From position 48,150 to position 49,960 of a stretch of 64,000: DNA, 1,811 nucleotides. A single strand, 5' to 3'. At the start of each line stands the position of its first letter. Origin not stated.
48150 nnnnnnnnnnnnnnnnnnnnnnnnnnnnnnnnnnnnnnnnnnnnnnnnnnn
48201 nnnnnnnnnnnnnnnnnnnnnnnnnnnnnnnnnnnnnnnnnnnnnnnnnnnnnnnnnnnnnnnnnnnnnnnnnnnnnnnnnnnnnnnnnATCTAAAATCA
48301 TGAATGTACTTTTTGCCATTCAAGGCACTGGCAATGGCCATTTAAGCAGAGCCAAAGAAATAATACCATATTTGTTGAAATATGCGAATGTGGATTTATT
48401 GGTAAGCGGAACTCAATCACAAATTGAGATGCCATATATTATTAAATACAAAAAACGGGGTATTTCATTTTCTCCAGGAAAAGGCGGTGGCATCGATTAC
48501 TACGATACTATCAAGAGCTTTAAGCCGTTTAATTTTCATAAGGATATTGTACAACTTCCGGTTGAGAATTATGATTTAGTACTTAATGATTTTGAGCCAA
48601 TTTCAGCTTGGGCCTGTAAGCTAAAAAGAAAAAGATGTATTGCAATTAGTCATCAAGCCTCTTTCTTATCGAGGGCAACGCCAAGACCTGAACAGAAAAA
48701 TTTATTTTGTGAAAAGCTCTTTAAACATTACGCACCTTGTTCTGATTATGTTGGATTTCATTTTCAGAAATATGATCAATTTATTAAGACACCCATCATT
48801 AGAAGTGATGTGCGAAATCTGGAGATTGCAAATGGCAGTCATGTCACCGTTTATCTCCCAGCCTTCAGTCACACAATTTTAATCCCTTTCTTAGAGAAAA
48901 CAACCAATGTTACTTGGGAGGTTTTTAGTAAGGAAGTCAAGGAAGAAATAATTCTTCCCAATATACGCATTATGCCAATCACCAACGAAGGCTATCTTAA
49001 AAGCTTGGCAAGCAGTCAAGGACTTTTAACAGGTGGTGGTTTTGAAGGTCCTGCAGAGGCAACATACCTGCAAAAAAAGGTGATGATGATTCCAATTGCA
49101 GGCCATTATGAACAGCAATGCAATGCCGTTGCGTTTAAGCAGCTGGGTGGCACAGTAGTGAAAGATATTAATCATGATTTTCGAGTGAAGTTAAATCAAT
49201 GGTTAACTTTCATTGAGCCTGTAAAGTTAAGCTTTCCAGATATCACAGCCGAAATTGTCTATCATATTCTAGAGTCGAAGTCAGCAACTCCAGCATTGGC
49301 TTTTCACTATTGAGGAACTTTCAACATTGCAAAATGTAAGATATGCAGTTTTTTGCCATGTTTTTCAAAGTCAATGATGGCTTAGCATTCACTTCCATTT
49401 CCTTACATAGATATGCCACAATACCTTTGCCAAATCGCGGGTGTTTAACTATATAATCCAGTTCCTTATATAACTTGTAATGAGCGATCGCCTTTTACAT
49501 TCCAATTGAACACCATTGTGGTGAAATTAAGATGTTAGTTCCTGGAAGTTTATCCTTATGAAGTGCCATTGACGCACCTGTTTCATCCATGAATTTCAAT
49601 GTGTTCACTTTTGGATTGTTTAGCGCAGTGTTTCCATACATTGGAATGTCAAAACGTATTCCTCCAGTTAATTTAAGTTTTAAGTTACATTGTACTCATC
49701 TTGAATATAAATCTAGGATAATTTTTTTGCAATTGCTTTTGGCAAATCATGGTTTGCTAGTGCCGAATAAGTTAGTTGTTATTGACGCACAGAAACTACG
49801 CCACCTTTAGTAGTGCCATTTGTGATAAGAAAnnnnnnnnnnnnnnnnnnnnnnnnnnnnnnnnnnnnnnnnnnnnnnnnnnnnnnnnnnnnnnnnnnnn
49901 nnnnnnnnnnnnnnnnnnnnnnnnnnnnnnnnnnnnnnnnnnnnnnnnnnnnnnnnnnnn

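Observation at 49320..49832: Mosaic of two decayed gene-fragment copies arranged like a tandem-duplication junction scar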

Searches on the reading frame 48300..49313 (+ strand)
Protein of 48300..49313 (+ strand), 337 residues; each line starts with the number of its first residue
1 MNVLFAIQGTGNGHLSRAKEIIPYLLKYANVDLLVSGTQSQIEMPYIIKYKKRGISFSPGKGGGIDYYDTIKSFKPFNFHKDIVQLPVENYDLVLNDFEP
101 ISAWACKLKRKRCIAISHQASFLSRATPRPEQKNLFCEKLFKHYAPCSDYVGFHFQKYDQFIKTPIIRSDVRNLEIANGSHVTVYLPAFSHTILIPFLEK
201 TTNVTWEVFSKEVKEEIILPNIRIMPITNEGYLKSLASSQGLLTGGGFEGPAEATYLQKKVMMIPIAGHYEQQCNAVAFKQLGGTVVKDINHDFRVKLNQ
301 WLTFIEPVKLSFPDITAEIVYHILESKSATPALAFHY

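Call 7: search_protein_families(library=pfam, proteins=[window:48300-49313:+])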
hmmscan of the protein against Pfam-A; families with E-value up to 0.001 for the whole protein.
window:48300-49313:+ (337 aa): 1 family
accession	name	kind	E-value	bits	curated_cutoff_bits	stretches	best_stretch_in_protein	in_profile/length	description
PF13528.12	Glyco_trans_1_3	-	6.3e-26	91.7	25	1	1-292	1-308/322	Glycosyl transferase family 1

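Call 44: list_cluster_members(proteins=[window:48300-49313:+, window:49833-50795:-, window:51569-53887:-])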
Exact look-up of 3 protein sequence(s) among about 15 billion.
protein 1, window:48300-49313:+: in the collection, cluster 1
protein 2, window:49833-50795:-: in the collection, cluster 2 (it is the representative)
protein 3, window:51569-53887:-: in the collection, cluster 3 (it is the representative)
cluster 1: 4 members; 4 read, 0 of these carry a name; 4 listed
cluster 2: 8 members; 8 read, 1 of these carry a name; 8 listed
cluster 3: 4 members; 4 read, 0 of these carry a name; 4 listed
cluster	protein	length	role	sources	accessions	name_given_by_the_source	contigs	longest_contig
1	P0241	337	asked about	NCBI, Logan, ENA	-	-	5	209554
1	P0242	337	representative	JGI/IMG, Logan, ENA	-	-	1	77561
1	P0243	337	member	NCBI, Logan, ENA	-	-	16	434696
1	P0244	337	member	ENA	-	-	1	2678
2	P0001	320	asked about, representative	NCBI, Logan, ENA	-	-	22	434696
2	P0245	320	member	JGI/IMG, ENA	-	23S rRNA (adenine1618-N6)-methyltransferase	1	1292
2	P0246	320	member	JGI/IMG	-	-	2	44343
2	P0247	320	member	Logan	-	-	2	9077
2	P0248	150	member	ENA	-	-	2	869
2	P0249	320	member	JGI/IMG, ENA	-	-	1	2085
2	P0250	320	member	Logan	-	-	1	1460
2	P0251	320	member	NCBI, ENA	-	-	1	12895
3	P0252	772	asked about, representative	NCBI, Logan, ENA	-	-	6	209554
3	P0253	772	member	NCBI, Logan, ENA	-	-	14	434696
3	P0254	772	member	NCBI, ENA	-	-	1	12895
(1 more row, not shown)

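Call 47: find_encoding_contigs(protein=P0246, flank=10000, max_places=3)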
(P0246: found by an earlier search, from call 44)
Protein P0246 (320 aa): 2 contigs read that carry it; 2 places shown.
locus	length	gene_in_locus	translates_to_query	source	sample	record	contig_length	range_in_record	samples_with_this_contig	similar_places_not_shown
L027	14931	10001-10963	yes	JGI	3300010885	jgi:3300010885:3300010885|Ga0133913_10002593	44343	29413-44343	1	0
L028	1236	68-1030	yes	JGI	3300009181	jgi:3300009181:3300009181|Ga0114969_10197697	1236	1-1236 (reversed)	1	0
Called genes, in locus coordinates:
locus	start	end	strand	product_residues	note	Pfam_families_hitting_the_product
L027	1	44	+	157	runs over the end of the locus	PF20001:DUF6428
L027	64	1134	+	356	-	PF01758:SBF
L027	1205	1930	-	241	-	PF18306:LDcluster4, PF03641:Lysine_decarbox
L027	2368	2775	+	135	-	PF03652:RuvX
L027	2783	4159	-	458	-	PF13649:Methyltransf_25 (faint), PF05958:tRNA_U5-meth_tr, PF13847:Methyltransf_31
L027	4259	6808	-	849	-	PF14870:PSII_BNR (faint), PF18962:Por_Secre_tail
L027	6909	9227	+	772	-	PF00580:UvrD-helicase, PF13245:AAA_19, PF13604:AAA_30 (faint), PF01443:Viral_helicase1 (faint), PF13361:UvrD_C, PF13538:UvrD_C_2, PF21196:PcrA_UvrD_tudor (weak)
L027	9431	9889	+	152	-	PF13508:Acetyltransf_7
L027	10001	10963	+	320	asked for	PF05971:Methyltransf_10, PF05175:MTS (weak)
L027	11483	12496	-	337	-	PF13528:Glyco_trans_1_3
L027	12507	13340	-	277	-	PF00149:Metallophos, PF12850:Metallophos_2 (faint)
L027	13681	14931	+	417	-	?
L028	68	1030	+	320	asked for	PF05971:Methyltransf_10, PF05175:MTS (weak)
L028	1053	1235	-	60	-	?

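Call 66: search_protein_representatives(protein=window:48300-49313:+)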
Query: 337 residues. Proteins with E-value up to 0.001 (for the whole library): 1929; up to 1e-10: 846; up to 1e-30: 282. The best 150 are listed.
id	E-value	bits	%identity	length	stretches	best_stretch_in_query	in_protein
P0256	1.3e-102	359.9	46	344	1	3-324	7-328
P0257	1.3e-97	343.4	47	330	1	1-324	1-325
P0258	1.1e-94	333.8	46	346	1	1-328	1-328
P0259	6.3e-94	331.3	47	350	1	1-327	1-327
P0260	1.4e-90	320.3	44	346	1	1-326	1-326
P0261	1.5e-90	320.2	44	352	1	1-325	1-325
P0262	4.3e-90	318.7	44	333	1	1-324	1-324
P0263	1.9e-89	316.6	45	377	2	1-176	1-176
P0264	1.0e-86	307.6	42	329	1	1-326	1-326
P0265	4.8e-85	302.1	44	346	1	3-304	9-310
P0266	1.3e-84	300.6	41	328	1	2-324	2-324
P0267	1.5e-84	300.5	46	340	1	1-314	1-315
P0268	4.2e-84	299.0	44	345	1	1-309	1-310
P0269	1.2e-83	297.5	43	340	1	1-325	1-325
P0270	7.4e-83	294.9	45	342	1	1-314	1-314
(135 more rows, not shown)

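Call 67: find_encoding_contigs(protein=P0257, flank=6000, max_places=2)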
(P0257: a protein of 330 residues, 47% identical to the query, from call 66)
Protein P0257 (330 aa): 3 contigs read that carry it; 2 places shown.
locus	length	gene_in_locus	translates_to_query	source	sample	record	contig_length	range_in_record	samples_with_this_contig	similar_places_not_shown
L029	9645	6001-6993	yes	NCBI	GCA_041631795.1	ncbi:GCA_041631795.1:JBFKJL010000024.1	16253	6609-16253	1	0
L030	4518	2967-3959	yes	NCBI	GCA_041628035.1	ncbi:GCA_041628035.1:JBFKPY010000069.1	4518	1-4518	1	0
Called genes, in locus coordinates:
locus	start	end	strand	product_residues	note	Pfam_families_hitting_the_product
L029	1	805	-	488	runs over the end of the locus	-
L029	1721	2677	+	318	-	PF02219:MTHFR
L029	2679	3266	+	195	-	PF04973:NMN_transporter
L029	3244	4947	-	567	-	PF07969:Amidohydro_3, PF01979:Amidohydro_1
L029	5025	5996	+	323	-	PF00348:polyprenyl_synt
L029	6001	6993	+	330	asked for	PF13528:Glyco_trans_1_3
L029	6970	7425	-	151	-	PF13527:Acetyltransf_9 (weak), PF00583:Acetyltransf_1, PF13673:Acetyltransf_10, PF13508:Acetyltransf_7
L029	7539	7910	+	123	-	PF00164:Ribosom_S12_S23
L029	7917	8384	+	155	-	PF00177:Ribosomal_S7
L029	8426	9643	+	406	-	?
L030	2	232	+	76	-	?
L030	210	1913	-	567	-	PF07969:Amidohydro_3, PF01979:Amidohydro_1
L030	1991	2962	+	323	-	PF00348:polyprenyl_synt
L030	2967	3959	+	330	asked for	PF13528:Glyco_trans_1_3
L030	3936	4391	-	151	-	PF13527:Acetyltransf_9 (weak), PF00583:Acetyltransf_1, PF13673:Acetyltransf_10, PF13508:Acetyltransf_7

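Call 68: find_encoding_contigs(protein=P0256, flank=6000, max_places=2)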
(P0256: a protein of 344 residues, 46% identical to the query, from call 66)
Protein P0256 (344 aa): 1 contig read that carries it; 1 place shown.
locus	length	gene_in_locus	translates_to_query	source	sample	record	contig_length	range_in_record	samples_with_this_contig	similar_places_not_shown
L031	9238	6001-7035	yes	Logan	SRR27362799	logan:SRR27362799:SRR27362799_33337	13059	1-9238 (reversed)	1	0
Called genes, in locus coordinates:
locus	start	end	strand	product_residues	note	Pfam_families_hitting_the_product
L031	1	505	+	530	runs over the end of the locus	PF20434:BD-FAE, PF18962:Por_Secre_tail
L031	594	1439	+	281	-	PF01063:Aminotran_4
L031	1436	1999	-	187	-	PF02622:DUF179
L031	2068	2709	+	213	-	PF12766:Pyridox_oxase_2, PF01243:PNPOx_N, PF10590:PNP_phzG_C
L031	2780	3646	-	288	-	PF11138:DUF2911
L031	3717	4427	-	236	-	-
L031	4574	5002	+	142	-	PF01741:MscL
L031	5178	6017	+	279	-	PF00149:Metallophos, PF12850:Metallophos_2 (weak)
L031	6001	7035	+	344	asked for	PF13528:Glyco_trans_1_3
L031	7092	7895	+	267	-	PF13525:YfiO, PF07719:TPR_2 (faint)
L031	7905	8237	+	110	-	PF01192:RNA_pol_Rpb6 (weak)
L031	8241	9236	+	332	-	?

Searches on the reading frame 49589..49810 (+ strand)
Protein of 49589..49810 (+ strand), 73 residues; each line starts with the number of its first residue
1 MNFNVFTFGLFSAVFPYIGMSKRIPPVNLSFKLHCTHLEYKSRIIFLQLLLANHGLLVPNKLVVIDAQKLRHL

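Call 48: search_protein_families(library=pfam, proteins=[window:49589-49810:+], max_evalue=1)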
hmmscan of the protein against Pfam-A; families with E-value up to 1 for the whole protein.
window:49589-49810:+ (73 aa): 0 families
